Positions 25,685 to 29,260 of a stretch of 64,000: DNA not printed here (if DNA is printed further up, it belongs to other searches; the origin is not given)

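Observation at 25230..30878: Orphan three-gene locus: HEAT-ADP-ribosylglycohydrolase, 1091-aa protein with nucleosidase-like C-terminus, and a coupled 200-aa protein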

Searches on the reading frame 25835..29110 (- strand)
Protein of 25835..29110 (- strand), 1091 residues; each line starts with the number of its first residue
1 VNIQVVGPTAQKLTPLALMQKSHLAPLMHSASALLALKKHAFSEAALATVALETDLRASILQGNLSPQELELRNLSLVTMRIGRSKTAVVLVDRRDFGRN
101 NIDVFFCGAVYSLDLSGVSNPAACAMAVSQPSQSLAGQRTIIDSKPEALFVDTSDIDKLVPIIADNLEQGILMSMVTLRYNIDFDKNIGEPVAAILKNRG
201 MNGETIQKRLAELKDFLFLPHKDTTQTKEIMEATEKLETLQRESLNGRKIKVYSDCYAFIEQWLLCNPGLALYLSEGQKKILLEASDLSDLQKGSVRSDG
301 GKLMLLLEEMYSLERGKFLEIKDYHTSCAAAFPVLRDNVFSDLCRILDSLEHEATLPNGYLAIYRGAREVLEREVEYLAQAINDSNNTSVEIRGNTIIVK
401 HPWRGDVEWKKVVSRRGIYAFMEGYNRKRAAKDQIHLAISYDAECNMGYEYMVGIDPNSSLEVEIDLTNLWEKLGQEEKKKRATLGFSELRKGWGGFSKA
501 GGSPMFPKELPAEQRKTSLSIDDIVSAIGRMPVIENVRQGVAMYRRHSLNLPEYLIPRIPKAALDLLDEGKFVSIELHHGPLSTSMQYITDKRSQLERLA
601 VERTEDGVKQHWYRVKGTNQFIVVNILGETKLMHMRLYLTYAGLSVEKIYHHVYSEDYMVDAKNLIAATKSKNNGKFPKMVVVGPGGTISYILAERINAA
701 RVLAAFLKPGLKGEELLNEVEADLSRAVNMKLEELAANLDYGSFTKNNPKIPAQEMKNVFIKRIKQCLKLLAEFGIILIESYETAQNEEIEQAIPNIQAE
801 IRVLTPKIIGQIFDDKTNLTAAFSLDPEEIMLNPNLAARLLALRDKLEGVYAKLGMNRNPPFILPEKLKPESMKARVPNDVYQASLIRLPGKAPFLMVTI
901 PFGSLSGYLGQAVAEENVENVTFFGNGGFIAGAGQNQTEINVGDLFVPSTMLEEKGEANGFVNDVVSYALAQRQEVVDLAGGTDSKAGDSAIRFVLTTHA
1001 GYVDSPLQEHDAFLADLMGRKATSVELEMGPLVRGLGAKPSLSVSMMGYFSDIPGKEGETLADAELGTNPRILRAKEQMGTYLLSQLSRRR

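Call 3: search_protein_families(library=pfam, proteins=[window:25835-29110:-], max_evalue=1)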
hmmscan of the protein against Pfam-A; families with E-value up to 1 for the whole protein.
window:25835-29110:- (1091 aa): 1 family
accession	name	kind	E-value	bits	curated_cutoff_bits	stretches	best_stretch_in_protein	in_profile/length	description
PF04059.18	RRM_2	-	0.13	12.9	25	1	428-477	26-76/97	RNA recognition motif 2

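Call 4: search_protein_families(library=padloc, proteins=[window:25835-29110:-], max_evalue=1)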
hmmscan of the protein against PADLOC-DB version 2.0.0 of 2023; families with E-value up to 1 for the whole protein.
window:25835-29110:- (1091 aa): 0 families

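Call 5: search_protein_families(library=ncbifam, proteins=[window:25835-29110:-], max_evalue=1)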
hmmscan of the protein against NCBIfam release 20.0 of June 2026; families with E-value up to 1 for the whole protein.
window:25835-29110:- (1091 aa): 1 family
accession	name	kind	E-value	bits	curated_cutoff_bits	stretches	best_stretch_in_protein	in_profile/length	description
NF002585.0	PRK02234.1-6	equivalog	0.19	11.6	396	1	630-703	118-194/200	Holliday junction resolvase RecU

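Call 7: search_solved_structures(query=window:25835-29110:-, max_evalue=10)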
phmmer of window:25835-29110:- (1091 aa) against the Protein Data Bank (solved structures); distinct sequences matched with E-value up to 10: 1.
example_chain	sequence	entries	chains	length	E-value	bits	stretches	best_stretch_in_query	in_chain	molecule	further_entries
9fi8_HO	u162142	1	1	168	1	10.2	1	742-818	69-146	mS152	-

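Call 9: find_homologous_proteins(query=window:25835-29110:-, max_evalue=0.001)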
Query window:25835-29110:- (1091 aa): 1 proteins with E <= 0.001 among 8000 candidates.
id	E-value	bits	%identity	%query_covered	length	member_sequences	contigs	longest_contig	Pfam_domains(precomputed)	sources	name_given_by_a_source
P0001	0.0e+0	2437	100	100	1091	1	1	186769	-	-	-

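Call 29: search_protein_representatives(protein=window:25835-29110:-)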
Query: 1091 residues. Proteins with E-value up to 0.001 (for the whole library): 9; up to 1e-10: 5; up to 1e-30: 4. The best 9 are listed.
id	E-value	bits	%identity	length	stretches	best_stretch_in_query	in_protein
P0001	0.0e+00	2436.5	100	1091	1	1-1091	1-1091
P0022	8.9e-227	771.9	42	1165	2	102-784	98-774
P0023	1.5e-179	615.6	49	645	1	430-1085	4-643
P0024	9.3e-94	331.5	35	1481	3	224-781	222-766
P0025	1.2e-23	99.4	59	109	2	1007-1086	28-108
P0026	5.0e-06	41.1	32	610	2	539-645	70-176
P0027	4.1e-05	38.1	32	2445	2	546-667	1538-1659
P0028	6.2e-05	37.5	31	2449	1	850-1034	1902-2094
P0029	5.1e-04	34.5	29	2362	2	545-664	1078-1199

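Call 32: find_encoding_contigs(protein=P0022, flank=10000, max_places=3)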
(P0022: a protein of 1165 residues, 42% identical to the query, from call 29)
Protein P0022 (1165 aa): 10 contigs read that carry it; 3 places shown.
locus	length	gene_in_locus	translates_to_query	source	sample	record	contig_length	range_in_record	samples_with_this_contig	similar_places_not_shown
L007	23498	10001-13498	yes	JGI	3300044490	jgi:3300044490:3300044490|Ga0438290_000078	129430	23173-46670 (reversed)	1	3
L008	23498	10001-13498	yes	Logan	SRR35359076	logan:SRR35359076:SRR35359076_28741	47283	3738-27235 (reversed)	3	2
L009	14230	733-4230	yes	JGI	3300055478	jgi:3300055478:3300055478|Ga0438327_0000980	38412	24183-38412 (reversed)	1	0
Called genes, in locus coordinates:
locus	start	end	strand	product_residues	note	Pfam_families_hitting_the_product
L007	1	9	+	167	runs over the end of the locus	PF07963:N_methyl (faint)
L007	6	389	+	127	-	PF07963:N_methyl (weak)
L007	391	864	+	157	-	PF07963:N_methyl (weak)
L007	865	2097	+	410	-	PF23981:DUF7305 (weak)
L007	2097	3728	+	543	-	PF11104:PilM_2, PF14450:FtsA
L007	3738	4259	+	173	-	PF04350:PilO (weak)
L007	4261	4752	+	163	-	-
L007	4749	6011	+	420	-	PF07660:STN (faint), PF21305:type_II_gspD_N0, PF03958:Secretin_N, PF00263:Secretin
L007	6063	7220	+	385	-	PF13173:AAA_14, PF13635:DUF4143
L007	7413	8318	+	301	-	PF05175:MTS (weak), PF13679:Methyltransf_32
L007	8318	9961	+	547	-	PF13646:HEAT_2 (weak), PF02985:HEAT (faint), PF03747:ADP_ribosyl_GH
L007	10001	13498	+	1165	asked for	-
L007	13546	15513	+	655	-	-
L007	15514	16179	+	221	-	-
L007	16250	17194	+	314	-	PF01966:HD (faint)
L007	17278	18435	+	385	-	PF20392:DUF6687 (weak)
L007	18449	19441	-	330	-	PF01210:NAD_Gly3P_dh_N, PF02558:ApbA, PF07479:NAD_Gly3P_dh_C, PF20618:GPD_NAD_C_bact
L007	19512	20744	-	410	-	PF13173:AAA_14, PF13635:DUF4143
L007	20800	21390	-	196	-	PF02660:G3P_acyltransf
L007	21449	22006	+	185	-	PF08207:EFP_N, PF01132:EFP, PF09285:Elong-fact-P_C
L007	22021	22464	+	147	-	PF00364:Biotin_lipoyl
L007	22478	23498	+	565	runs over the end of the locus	PF01368:DHH, PF02272:DHHA1, PF17768:RecJ_OB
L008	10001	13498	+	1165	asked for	-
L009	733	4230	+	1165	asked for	-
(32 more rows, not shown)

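Call 36: find_encoding_contigs(protein=P0024, flank=10000, max_places=3)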
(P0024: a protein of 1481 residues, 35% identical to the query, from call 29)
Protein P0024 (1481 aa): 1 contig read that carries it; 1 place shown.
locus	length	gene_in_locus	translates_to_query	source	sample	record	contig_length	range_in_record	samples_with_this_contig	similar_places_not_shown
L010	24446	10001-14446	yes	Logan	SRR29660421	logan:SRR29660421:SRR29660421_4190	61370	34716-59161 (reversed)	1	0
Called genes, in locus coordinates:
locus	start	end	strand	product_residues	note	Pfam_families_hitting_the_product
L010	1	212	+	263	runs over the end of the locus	PF01734:Patatin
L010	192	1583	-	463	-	PF00072:Response_reg, PF00158:Sigma54_activat, PF13191:AAA_16 (weak), PF14532:Sigma54_activ_2, PF07724:AAA_2 (weak), PF07728:AAA_5 (weak), PF25601:AAA_lid_14, PF02954:HTH_8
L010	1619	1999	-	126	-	PF13366:PDDEXK_3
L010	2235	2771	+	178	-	PF11967:RecO_N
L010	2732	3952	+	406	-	PF05977:MFS_3, PF07690:MFS_1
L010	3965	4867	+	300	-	PF04055:Radical_SAM, PF13353:Fer4_12 (weak)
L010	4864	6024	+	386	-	PF13439:Glyco_transf_4, PF13579:Glyco_trans_4_4, PF20706:GT4-conflict, PF00534:Glycos_transf_1, PF13692:Glyco_trans_1_4, PF13524:Glyco_trans_1_2 (weak)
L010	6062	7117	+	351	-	PF13489:Methyltransf_23 (faint)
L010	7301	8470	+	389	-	-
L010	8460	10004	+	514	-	PF13646:HEAT_2, PF03747:ADP_ribosyl_GH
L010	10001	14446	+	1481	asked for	PF20392:DUF6687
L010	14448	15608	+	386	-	-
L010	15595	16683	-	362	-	PF13200:DUF4015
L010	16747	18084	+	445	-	PF01743:PolyA_pol, PF12627:PolyA_pol_RNAbd, PF01966:HD, PF13735:tRNA_NucTran2_2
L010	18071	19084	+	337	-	PF11741:AMIN (faint), PF01520:Amidase_3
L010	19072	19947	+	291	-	PF01177:Asp_Glu_race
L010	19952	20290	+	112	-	PF01242:PTPS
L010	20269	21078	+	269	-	PF01678:DAP_epimerase, PF26317:CntK_N, PF01678:DAP_epimerase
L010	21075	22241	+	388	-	PF00155:Aminotran_1_2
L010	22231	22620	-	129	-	PF14595:Thioredoxin_9 (weak), PF00085:Thioredoxin, PF13098:Thioredoxin_2, PF13905:Thioredoxin_8 (weak)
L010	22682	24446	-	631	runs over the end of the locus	PF02545:Maf, PF05958:tRNA_U5-meth_tr, PF05175:MTS (weak), PF02475:TRM5-TYW2_MTfase (weak), PF09445:Methyltransf_15, PF13649:Methyltransf_25 (weak), PF13847:Methyltransf_31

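Call 37: find_encoding_contigs(protein=P0023, flank=10000, max_places=3)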
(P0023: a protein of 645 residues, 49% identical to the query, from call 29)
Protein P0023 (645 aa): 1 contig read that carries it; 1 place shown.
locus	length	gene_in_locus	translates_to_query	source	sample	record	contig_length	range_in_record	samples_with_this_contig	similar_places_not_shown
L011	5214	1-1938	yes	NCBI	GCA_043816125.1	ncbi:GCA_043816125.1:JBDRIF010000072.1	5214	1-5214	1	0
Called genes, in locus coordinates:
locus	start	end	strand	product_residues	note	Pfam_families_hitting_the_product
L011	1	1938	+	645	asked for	?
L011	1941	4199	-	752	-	PF13491:FtsK_4TM, PF12846:AAA_10 (faint), PF17854:FtsK_alpha, PF01580:FtsK_SpoIIIE, PF10412:TrwB_AAD_bind (faint), PF09397:FtsK_gamma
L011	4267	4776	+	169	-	-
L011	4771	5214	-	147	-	?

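Call 38: search_protein_families(library=pfam, proteins=[P0022, P0023, P0024, P0025, P0026], max_evalue=0.1)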
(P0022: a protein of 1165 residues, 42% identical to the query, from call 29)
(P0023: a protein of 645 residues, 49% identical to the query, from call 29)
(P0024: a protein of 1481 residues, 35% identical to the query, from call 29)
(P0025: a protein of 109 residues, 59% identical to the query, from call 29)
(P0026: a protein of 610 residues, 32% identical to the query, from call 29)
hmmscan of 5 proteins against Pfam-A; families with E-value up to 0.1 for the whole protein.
P0022 (1165 aa): 0 families

P0023 (645 aa): 0 families

P0024 (1481 aa): 2 families
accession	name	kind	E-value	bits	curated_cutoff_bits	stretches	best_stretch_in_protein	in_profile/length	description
PF20392.3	DUF6687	-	2.5e-10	40.5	27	1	1213-1368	46-204/339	Family of unknown function (DUF6687)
PF20661.2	SutA-RBD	-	0.08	12.8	29.3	0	1466-1481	8-23/35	SutA RNAP-binding domain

P0025 (109 aa): 1 family
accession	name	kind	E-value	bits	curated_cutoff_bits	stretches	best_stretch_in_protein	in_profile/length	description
PF22802.1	RsiG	-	0.046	13.9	27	1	9-37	3-31/65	RsiG-like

P0026 (610 aa): 3 families
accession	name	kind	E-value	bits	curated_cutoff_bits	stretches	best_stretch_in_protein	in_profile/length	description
PF21850.2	DUF6909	-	3.6e-05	22.8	27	1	350-496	344-486/535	Family of unknown function (DUF6909)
PF01048.26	PNP_UDP_1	-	8.3e-05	22.5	25.1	1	366-409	58-104/233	Phosphorylase superfamily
PF09478.16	CBM49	-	0.009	16.7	23.4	1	538-579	29-72/80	Carbohydrate binding domain CBM49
